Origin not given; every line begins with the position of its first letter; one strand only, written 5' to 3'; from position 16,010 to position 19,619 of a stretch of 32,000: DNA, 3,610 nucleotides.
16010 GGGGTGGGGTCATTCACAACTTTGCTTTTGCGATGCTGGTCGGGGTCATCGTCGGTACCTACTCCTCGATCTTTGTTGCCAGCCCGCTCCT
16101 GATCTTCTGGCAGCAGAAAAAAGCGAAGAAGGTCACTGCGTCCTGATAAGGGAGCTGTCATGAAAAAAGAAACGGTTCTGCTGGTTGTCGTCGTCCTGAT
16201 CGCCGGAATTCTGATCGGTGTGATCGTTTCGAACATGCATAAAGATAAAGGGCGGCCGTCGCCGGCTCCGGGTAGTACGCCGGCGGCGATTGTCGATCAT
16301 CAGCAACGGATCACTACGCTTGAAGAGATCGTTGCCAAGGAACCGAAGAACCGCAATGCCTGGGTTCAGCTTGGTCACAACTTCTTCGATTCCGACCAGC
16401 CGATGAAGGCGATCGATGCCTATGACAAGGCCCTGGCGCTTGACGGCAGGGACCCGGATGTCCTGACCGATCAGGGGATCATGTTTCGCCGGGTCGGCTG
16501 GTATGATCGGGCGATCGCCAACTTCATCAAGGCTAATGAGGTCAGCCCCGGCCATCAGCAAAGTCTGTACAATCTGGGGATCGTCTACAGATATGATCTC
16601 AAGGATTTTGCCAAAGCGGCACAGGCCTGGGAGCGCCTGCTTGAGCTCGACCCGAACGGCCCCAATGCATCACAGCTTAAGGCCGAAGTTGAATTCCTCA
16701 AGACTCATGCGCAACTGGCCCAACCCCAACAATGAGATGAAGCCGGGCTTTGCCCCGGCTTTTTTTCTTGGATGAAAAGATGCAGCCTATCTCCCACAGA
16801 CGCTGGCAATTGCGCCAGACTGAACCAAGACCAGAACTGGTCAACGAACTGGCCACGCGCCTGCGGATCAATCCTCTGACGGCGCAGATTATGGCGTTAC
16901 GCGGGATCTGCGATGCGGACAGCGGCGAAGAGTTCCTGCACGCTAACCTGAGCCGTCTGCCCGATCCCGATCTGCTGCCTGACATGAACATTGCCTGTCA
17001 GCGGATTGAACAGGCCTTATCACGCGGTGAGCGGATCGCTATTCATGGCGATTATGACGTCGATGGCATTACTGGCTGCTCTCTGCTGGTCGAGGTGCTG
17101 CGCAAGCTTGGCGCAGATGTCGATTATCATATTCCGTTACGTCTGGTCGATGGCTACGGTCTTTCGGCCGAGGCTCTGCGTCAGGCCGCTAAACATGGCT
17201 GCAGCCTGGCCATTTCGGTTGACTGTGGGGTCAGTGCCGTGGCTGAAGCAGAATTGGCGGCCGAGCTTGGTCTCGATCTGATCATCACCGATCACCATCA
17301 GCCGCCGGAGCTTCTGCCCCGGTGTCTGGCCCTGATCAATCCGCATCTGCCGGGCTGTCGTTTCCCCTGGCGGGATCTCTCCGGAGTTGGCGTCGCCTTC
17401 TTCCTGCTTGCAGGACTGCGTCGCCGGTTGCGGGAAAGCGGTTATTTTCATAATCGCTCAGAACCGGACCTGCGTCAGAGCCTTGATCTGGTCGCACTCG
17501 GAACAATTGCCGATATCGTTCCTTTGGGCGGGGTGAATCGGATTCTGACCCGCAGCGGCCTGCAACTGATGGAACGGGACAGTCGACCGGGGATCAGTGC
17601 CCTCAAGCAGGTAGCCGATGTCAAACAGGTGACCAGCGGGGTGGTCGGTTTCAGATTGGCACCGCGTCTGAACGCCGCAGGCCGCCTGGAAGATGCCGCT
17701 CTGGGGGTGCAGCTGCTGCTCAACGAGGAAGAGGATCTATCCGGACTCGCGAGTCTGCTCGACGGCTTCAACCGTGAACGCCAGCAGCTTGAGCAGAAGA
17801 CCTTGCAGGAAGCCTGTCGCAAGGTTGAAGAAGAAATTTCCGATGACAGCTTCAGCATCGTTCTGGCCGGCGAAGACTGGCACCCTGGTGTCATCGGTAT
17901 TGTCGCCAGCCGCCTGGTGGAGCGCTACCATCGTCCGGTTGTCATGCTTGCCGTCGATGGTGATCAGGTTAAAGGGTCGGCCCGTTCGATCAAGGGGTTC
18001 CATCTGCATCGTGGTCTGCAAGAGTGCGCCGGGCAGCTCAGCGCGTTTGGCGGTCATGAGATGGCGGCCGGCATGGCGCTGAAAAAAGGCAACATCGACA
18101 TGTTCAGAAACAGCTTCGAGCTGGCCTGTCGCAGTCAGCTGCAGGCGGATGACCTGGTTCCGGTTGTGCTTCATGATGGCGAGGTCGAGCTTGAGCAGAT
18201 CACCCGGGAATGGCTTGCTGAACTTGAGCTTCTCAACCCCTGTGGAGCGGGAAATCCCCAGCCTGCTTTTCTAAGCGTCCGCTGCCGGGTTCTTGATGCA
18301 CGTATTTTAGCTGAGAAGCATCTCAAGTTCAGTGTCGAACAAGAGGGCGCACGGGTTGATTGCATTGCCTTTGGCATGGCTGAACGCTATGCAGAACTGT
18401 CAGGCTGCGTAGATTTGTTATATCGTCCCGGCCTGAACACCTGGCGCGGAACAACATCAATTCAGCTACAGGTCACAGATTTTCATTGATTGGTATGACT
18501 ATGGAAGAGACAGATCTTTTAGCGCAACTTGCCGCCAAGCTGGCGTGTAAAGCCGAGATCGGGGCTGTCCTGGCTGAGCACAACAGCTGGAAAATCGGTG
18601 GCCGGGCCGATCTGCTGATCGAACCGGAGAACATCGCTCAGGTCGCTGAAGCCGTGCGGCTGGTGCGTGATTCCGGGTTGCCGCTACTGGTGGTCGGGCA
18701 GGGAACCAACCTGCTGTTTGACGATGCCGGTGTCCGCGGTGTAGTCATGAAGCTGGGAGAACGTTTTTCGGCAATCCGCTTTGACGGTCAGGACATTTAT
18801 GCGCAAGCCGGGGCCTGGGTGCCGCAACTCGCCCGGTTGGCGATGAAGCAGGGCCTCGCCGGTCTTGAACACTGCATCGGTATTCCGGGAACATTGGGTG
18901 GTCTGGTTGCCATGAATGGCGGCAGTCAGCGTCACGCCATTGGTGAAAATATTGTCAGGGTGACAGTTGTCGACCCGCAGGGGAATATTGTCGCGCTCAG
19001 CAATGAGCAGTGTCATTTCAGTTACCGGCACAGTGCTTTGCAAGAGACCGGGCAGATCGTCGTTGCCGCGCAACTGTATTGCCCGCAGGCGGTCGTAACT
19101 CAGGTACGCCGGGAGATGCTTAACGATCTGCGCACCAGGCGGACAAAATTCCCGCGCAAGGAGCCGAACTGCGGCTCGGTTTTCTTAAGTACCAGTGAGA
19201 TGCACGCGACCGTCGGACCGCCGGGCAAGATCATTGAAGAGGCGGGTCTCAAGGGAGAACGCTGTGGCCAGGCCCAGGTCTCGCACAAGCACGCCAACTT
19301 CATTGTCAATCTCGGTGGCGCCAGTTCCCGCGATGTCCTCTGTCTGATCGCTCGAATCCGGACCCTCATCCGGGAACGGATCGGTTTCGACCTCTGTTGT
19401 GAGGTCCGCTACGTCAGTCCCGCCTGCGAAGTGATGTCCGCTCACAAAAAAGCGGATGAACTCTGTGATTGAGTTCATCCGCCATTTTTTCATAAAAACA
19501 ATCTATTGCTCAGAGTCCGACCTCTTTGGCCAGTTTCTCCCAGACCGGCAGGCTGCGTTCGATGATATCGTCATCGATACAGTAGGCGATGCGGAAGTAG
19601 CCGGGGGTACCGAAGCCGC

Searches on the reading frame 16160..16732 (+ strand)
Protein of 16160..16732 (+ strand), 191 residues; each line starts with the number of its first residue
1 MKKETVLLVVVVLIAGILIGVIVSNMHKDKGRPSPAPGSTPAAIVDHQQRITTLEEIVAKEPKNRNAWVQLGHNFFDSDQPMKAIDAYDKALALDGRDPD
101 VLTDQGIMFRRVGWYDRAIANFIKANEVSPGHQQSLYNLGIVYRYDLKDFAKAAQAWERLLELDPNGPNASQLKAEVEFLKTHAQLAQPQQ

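Call 59: search_protein_families(library=pfam, proteins=[window:16160-16732:+], max_evalue=0.001)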
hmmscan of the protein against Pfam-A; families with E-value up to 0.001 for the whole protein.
window:16160-16732:+ (191 aa): 13 families
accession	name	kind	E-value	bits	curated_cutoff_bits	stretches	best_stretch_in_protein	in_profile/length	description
PF07719.23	TPR_2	-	2.8e-13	49.3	27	1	136-166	4-33/34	Tetratricopeptide repeat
PF13431.12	TPR_17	-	6.8e-13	48.2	24.4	0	87-120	1-34/34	Tetratricopeptide repeat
PF00515.34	TPR_1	-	1.3e-12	47.4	27.8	1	67-95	3-31/34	Tetratricopeptide repeat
PF13428.12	TPR_14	-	8.2e-11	41.9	23.5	0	66-103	2-39/44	Tetratricopeptide repeat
PF13414.12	TPR_11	-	1.9e-10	40.7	26.8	0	145-170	5-30/42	TPR repeat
PF13181.12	TPR_8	-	8.2e-10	38.5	25.7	0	134-166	2-33/34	Tetratricopeptide repeat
PF13432.12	TPR_16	-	2.4e-09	37.9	32.7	1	106-168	4-65/65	Tetratricopeptide repeat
PF14559.12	TPR_19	-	5.2e-09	36.7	25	1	115-176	7-67/68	Tetratricopeptide repeat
PF23914.1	TPR_CcmH_CycH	-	1.3e-08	35.2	42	1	56-165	41-152/158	Cytochrome c-type biogenesis protein H TPR domain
PF13424.12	TPR_12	-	4.8e-07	30.3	30.1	0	105-164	9-75/77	Tetratricopeptide repeat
PF13371.12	TPR_9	-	2.9e-06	27.6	35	0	78-134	8-64/73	Tetratricopeptide repeat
PF13174.12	TPR_6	-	6.4e-06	26.9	26.3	1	134-166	1-32/33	Tetratricopeptide repeat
PF13176.12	TPR_7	-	0.0002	21.7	27.9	0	135-166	1-31/36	Tetratricopeptide repeat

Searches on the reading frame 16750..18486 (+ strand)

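Call 59: search_protein_families(library=pfam, proteins=[window:16750-18486:+], max_evalue=0.001)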
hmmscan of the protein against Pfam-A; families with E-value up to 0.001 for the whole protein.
window:16750-18486:+ (579 aa): 3 families
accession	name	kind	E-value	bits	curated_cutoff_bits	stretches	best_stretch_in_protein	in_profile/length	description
PF17768.7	RecJ_OB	-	1.2e-28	99.7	27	1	476-577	2-107/107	RecJ OB domain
PF01368.27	DHH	-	9.9e-24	84.4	28.1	1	95-252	1-125/125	DHH family, N-terminal domain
PF02272.25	DHHA1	-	1e-17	64.8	25.9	1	371-457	6-97/102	DHHA1 domain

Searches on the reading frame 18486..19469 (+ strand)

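Call 59: search_protein_families(library=pfam, proteins=[window:18486-19469:+], max_evalue=0.001)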
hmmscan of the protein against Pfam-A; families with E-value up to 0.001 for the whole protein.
window:18486-19469:+ (328 aa): 2 families
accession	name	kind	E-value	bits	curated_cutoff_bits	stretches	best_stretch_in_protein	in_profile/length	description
PF02873.21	MurB_C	-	1.8e-26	92.6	27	1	206-310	1-99/99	UDP-N-acetylenolpyruvoylglucosamine reductase, C-terminal domain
PF01565.28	FAD_binding_4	-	1.3e-23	83.7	26.4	1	42-171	2-138/139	FAD binding domain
